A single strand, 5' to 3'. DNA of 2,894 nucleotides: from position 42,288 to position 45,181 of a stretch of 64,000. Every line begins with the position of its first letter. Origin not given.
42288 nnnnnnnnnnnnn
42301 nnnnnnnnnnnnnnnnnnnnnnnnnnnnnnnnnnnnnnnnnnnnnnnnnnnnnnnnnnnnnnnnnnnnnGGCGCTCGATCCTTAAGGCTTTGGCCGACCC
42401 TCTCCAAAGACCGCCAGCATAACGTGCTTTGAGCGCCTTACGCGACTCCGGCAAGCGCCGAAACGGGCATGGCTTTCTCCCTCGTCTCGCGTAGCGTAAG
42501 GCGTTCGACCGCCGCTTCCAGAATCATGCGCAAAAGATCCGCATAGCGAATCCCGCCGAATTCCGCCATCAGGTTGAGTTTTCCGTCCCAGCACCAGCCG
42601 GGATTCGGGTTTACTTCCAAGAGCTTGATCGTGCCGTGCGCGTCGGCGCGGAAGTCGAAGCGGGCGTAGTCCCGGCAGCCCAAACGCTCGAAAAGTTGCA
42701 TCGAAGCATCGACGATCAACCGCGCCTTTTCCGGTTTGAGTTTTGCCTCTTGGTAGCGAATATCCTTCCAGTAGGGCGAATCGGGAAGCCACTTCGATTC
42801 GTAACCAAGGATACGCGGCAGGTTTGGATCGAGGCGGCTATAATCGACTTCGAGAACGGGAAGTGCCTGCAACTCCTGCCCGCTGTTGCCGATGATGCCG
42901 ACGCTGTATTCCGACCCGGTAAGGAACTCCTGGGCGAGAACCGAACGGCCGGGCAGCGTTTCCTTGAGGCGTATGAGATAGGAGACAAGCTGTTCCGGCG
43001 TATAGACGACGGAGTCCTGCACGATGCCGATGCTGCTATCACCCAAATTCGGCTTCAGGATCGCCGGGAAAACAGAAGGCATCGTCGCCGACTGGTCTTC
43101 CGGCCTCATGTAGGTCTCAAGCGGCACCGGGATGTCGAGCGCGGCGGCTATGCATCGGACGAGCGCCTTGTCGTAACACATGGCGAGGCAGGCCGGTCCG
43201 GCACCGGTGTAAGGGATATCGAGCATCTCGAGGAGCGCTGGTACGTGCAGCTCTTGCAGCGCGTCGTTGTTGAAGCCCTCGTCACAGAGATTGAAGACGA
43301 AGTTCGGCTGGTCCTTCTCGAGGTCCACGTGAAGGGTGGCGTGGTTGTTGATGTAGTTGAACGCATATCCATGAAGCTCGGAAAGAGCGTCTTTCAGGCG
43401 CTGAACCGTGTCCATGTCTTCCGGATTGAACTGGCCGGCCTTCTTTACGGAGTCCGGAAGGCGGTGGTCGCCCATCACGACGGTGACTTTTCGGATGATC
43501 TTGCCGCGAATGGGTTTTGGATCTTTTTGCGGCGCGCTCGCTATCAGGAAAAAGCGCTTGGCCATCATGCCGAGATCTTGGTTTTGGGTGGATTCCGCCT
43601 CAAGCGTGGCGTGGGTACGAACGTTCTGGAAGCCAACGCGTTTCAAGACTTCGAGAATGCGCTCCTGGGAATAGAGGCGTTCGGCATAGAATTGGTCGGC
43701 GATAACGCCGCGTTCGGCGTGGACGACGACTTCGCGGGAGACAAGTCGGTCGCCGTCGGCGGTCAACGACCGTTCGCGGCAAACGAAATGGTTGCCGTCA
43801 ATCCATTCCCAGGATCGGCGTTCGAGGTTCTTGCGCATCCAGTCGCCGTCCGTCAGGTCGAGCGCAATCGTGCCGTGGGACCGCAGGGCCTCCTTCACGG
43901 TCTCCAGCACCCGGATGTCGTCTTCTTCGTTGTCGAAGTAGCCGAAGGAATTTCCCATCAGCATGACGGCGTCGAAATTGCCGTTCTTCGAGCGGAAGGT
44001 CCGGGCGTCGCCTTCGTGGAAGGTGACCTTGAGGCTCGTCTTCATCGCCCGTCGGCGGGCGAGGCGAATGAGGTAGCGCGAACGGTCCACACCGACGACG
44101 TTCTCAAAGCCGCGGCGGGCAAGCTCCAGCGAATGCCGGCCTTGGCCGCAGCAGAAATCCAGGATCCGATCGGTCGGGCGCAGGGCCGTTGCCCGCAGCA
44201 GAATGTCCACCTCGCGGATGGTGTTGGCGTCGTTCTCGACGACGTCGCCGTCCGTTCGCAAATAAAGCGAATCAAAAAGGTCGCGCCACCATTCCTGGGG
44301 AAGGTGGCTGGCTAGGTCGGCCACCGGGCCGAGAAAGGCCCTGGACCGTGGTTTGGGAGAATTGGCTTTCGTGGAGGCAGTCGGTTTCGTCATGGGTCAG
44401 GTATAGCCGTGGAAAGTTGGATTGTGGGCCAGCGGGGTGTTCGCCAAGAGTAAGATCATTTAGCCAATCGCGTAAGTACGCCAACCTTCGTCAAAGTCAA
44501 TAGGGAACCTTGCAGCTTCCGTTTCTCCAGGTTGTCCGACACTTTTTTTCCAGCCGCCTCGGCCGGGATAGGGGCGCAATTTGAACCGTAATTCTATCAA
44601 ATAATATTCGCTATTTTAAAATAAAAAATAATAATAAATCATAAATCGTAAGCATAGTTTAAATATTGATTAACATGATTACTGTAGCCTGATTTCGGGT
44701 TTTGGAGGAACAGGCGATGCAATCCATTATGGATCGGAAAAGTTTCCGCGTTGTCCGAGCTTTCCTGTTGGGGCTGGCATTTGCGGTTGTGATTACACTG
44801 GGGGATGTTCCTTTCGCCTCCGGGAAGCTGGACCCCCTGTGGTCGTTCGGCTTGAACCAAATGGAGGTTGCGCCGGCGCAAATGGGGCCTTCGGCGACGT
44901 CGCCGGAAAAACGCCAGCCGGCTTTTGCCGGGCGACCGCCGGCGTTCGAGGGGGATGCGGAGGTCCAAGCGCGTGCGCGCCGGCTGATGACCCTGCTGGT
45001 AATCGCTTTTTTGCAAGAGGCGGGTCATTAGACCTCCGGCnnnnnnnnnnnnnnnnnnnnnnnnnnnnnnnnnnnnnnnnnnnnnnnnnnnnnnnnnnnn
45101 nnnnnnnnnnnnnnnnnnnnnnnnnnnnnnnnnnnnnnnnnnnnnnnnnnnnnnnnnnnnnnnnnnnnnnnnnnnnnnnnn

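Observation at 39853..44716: Uncharacterised three-gene operon with a methyltransferase fused to a Ddl-type ATP-grasp ligase, a C92 permuted-papain amidase and an AidB-like acyl-CoA dehydrogenase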

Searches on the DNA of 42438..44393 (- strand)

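Call 26: search_rna_families(sources=[L009, L010, L011, L015, L018, L019, L038, L078], threshold=gathering)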
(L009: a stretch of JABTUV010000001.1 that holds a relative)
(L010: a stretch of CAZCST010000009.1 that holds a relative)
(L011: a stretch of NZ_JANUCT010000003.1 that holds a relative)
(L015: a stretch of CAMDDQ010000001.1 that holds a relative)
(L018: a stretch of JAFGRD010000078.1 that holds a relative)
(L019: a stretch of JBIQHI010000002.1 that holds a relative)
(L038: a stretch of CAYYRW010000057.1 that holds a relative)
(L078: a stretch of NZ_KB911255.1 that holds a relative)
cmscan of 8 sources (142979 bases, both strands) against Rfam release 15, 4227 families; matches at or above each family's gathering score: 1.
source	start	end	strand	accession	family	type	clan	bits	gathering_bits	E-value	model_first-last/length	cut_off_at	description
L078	664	734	-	RF00005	tRNA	Gene; tRNA;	CL00001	60.7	29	2.6e-10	1-71/71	no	tRNA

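Call 85: search_rna_families(sources=[L072, L022, L047, L026], threshold=gathering)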
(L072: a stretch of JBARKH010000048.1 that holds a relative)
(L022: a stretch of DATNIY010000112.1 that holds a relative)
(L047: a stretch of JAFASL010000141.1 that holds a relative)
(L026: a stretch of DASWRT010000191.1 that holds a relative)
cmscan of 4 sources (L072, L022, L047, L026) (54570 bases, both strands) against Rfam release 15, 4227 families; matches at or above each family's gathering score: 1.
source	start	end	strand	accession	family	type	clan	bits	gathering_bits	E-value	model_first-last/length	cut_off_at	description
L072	6802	6874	-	RF00005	tRNA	Gene; tRNA;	CL00001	62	29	4.1e-11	1-71/71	no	tRNA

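Call 86: search_rna_families(source=L072, start=1850, end=2420, threshold=evalue, max_evalue=1)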
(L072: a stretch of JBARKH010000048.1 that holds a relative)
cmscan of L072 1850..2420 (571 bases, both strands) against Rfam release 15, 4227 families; matches with E-value up to 1: 2.
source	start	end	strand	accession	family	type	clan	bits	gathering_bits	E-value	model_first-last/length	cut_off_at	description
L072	2025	2081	+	RF02347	ar45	Gene; sRNA;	-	22.6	40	0.011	1-148/148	no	Alphaproteobacterial sRNA ar45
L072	1855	1912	-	RF01274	sR45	Gene; snRNA; snoRNA; CD-box;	-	16.5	40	0.54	1-55/55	no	Small nucleolar RNA sR45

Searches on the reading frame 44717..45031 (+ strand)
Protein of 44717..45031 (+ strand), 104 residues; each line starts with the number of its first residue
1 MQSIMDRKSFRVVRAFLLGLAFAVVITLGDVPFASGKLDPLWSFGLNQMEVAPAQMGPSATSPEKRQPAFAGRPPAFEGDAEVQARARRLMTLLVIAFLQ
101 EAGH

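Call 100: search_protein_families(library=pfam, proteins=[window:44717-45031:+], max_evalue=0.01)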
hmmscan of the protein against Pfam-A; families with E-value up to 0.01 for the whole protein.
window:44717-45031:+ (104 aa): 0 families
